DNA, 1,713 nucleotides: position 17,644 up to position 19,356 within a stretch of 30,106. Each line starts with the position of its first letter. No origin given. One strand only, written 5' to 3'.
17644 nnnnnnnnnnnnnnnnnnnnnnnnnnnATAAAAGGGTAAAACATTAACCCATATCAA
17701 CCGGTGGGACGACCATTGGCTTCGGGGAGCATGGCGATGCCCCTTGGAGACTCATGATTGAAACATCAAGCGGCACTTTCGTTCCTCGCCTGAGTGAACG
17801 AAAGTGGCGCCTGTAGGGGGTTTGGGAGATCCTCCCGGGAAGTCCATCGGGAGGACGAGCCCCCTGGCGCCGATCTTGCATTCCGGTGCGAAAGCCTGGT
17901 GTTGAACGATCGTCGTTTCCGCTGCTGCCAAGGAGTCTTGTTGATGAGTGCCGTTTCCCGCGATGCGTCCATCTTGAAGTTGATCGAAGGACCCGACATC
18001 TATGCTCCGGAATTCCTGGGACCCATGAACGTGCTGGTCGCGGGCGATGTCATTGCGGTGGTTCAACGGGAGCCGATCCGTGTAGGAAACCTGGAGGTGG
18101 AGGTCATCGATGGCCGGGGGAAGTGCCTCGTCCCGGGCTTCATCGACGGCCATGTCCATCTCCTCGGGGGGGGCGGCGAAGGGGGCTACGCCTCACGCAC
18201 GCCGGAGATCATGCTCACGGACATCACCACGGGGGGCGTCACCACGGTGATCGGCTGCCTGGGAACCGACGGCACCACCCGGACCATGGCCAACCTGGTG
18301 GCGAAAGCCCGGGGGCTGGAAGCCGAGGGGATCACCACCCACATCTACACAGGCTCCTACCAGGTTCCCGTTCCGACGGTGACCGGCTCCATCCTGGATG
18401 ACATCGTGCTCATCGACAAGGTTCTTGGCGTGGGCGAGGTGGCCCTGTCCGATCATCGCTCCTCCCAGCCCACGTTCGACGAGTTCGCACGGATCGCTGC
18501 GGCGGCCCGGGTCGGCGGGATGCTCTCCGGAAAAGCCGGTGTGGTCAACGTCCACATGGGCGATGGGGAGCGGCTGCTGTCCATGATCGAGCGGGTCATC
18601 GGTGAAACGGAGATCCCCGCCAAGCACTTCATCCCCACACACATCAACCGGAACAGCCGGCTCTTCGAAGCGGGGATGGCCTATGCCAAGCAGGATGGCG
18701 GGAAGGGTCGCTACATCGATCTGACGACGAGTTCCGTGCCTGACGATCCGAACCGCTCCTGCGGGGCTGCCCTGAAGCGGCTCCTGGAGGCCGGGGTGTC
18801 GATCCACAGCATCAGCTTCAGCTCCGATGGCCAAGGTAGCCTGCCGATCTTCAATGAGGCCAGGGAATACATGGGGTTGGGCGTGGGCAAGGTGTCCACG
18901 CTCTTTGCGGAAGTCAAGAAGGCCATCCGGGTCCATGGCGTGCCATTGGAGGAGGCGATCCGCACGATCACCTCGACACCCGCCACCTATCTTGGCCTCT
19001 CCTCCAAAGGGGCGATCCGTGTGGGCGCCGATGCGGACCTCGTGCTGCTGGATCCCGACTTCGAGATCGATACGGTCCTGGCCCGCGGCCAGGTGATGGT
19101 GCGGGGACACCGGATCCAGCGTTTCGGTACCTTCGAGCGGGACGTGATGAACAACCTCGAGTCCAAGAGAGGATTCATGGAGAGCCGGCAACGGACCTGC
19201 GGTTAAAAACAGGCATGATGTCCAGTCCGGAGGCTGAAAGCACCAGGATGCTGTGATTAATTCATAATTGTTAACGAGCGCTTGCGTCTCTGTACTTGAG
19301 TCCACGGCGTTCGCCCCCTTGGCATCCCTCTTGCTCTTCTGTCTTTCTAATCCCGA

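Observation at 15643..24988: Candidate sigma54-controlled beta-aspartyl (isoaspartyl) dipeptide uptake and catabolism system assigning a ligand to DUF3798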

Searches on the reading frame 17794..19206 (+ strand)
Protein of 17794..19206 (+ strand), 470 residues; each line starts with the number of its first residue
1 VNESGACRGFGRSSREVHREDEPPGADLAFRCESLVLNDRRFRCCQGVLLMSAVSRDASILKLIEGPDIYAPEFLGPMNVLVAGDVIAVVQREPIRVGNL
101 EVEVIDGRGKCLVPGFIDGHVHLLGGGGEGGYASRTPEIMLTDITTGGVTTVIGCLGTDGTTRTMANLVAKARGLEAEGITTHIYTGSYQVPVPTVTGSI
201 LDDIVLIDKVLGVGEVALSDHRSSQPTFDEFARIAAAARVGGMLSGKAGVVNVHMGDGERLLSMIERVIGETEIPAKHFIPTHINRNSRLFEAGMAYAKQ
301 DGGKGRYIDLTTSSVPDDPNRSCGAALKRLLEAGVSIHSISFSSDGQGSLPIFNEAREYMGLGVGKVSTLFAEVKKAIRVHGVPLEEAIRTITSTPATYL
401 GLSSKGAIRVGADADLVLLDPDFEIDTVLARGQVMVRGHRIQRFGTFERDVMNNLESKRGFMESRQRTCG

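Call 3: search_protein_families(library=pfam, proteins=[window:17794-19206:+])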
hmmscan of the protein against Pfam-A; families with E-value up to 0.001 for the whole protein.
window:17794-19206:+ (470 aa): 2 families
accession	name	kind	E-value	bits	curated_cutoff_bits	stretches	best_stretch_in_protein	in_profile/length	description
PF01979.26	Amidohydro_1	-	2.7e-20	73.3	25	1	112-434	2-344/345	Amidohydrolase family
PF07969.17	Amidohydro_3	-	1.3e-17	64.9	29.7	2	324-423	356-448/472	Amidohydrolase family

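Call 4: search_protein_families(library=ncbifam, proteins=[window:17794-19206:+])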
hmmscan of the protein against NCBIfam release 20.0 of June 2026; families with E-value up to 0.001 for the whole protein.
window:17794-19206:+ (470 aa): 53 families (the best 25 are shown)
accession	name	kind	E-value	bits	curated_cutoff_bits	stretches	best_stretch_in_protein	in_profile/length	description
TIGR01975.1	isoAsp_dipep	equivalog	2.2e-150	501.2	331.25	1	62-448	2-389/389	beta-aspartyl-peptidase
TIGR01178.1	ade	equivalog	5.8e-15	54.7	472.5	2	372-436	266-331/552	adenine deaminase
TIGR03178.1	allantoinase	equivalog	1.2e-14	54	357.85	2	369-423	334-387/441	allantoinase AllB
TIGR00221.1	nagA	equivalog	8.6e-14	51.3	225.65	2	368-432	314-379/380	N-acetylglucosamine-6-phosphate deacetylase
NF002668.0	PRK02382.1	equivalog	2.6e-13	49.5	452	2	363-422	314-373/436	dihydroorotase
NF004839.0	PRK06189.1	equivalog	4.2e-13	48.7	631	1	364-424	334-394/451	allantoinase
NF006689.0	PRK09237.1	equivalog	4.4e-13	48.5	371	2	378-420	294-336/383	amidohydrolase/deacetylase family metallohydrolase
TIGR02318.1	phosphono_phnM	equivalog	3.8e-12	45.8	390.55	1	368-434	305-374/376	phosphonate metabolism protein PhnM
TIGR00857.1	pyrC_multi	subfamily_domain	2.6e-11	43.1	279.05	2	382-424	330-372/412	dihydroorotase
NF011990.0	PRK15446.2-6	subfamily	1.5e-10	40.4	233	1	380-437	323-384/390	alpha-D-ribose 1-methylphosphonate 5-triphosphate diphosphatase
NF007457.0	PRK10027.1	equivalog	8.1e-10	37.5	768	2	58-123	37-93/588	adenine deaminase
TIGR01224.1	hutI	equivalog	1e-09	37.7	298.15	1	79-182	5-111/377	imidazolonepropionase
TIGR02033.1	D-hydantoinase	equivalog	4.6e-09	35.7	393.25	1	79-124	18-61/454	dihydropyrimidinase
NF005759.0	PRK07583.1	equivalog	5.3e-09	35.2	403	1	382-434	359-414/438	cytosine deaminase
NF005791.0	PRK07627.1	equivalog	5.4e-09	35.5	442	1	375-425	337-386/425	dihydroorotase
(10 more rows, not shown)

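Call 59: search_solved_structures(query=window:17944-19206:+, max_evalue=1e-20, show_alignments=2)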
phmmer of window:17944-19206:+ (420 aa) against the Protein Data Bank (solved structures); distinct sequences matched with E-value up to 1e-20: 9.
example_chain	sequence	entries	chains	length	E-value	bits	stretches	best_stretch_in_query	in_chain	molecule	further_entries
7cf6_B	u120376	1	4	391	1.9e-105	356.6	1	8-388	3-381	Isoaspartyl dipeptidase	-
7cdh_X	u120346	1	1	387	9e-105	354.4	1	11-388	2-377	Isoaspartyl dipeptidase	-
8dqn_A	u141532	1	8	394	5e-96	325.6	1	12-400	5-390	Isoaspartyl dipeptidase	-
5xgw_A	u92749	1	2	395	1e-92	314.6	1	10-398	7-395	Isoaspartyl dipeptidase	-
5xgx_A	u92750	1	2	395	2.7e-92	313.3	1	10-398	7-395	Isoaspartyl dipeptidase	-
1onw_A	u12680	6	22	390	8.3e-88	298.5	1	10-398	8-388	Isoaspartyl dipeptidase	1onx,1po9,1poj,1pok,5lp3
2aqo_A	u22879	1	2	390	1.9e-87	297.3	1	10-398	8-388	Isoaspartyl dipeptidase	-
2aqv_A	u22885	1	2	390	3e-87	296.7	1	10-398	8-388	Isoaspartyl dipeptidase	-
1ybq_A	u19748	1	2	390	3.7e-87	296.4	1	10-398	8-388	Isoaspartyl dipeptidase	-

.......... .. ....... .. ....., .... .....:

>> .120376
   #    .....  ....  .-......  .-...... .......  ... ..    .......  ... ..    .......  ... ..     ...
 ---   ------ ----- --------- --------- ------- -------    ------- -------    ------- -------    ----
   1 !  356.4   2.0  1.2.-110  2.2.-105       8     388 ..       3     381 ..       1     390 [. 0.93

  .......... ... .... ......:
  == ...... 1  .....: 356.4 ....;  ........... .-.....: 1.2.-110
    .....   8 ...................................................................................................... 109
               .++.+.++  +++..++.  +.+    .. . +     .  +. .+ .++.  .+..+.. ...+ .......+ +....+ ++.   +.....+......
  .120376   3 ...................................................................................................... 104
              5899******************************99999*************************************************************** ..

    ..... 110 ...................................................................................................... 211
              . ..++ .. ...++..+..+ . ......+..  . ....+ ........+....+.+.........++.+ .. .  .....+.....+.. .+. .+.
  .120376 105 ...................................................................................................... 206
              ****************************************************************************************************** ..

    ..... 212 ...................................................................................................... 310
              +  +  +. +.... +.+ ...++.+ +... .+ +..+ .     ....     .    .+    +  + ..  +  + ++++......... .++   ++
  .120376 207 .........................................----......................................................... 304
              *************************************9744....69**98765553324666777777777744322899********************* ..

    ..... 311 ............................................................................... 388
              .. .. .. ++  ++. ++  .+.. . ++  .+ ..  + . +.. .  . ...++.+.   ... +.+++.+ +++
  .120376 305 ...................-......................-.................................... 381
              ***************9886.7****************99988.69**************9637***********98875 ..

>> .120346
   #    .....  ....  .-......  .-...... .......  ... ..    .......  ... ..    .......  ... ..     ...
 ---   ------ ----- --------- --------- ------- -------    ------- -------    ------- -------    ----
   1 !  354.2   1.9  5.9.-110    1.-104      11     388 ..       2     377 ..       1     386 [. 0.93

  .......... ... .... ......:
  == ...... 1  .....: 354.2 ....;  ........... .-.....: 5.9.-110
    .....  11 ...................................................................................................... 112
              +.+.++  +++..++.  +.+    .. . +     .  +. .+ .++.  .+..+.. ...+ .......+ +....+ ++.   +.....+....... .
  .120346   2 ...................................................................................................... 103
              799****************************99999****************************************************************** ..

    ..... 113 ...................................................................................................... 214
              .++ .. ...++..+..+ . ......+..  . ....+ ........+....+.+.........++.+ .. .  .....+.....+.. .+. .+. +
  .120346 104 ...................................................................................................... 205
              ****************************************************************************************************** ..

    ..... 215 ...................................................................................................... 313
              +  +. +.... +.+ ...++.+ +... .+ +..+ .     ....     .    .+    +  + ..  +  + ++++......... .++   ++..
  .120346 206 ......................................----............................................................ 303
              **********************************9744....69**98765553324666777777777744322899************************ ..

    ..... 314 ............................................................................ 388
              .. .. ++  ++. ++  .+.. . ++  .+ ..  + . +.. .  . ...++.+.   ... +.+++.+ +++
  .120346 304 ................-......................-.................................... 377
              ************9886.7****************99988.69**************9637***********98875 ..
